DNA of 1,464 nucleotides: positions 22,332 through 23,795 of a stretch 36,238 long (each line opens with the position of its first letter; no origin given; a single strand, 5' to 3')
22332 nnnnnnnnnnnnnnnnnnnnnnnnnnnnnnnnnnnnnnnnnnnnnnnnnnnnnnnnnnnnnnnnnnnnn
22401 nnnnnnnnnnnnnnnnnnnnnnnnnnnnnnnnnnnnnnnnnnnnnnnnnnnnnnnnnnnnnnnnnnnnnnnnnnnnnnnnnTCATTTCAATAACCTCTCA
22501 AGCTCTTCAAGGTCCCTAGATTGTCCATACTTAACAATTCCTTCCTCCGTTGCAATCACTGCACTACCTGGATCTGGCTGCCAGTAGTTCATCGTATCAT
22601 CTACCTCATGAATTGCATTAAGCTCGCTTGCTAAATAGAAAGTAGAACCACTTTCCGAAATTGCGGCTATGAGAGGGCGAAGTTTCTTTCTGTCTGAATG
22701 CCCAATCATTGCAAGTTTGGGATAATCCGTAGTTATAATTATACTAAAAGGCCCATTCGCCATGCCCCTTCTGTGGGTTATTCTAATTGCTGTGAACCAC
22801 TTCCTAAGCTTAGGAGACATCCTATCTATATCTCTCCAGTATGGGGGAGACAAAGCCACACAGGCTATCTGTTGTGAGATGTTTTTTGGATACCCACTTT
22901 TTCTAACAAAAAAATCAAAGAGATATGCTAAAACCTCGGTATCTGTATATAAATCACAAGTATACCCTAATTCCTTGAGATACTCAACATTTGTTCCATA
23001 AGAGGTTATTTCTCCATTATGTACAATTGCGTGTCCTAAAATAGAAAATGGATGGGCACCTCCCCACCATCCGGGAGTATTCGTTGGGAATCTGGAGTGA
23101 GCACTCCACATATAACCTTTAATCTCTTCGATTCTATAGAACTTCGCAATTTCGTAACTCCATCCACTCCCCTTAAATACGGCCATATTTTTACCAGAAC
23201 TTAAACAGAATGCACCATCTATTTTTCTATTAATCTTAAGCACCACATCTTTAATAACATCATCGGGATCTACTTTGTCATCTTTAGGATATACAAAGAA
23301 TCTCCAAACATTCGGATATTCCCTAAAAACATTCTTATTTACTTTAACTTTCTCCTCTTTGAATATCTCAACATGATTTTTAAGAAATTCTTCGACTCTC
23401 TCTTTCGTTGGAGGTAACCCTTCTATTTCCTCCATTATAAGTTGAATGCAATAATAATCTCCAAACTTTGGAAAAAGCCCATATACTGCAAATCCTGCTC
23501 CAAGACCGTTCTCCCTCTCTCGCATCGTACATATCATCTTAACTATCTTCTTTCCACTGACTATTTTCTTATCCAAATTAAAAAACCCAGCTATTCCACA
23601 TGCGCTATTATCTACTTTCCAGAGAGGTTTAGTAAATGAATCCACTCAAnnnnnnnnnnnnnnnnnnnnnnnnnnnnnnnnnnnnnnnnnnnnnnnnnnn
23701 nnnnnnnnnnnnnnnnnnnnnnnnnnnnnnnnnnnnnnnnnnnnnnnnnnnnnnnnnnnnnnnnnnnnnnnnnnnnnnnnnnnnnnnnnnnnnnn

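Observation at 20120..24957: HdrB-HdrC reversed-order fusion protein co-transcribed with a three-gene split GOGAT that lacks a GltD-type subunit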

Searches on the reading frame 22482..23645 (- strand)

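Call 3: search_protein_families(library=pfam, proteins=[window:22482-23645:-])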
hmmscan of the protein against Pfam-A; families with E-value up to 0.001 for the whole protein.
window:22482-23645:- (387 aa): 3 families
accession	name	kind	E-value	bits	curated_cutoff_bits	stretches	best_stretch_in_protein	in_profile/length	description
PF00310.26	GATase_2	-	1.6e-09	37.4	19.9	1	144-223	167-245/420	Glutamine amidotransferases class-II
PF13522.11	GATase_6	-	2.1e-08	34.7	27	1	182-243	15-77/130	Glutamine amidotransferase domain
PF13537.11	GATase_7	-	1.3e-06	28.9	25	0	205-244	24-63/123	Glutamine amidotransferase domain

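Call 4: search_protein_families(library=ncbifam, proteins=[window:22482-23645:-])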
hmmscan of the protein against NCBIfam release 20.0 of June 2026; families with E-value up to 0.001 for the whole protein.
window:22482-23645:- (387 aa): 5 families
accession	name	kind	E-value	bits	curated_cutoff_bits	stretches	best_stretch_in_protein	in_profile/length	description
NF001484.0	PRK00331.1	subfamily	2.1e-08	33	381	1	150-352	38-205/601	isomerizing glutamine--fructose-6-phosphate transaminase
TIGR01135.1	glmS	equivalog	5.5e-08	31.8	418.05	1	150-250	37-139/607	glutamine--fructose-6-phosphate transaminase (isomerizing)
TIGR01134.1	purF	equivalog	1.7e-07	31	350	1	149-372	36-223/432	amidophosphoribosyltransferase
NF008730.0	PRK11750.1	equivalog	1.6e-06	25.8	1047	1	145-369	176-407/1490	glutamate synthase large subunit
TIGR01536.1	asn_synth_AEB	equivalog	6.3e-05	22.2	267.1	0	198-350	63-171/517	asparagine synthase (glutamine-hydrolyzing)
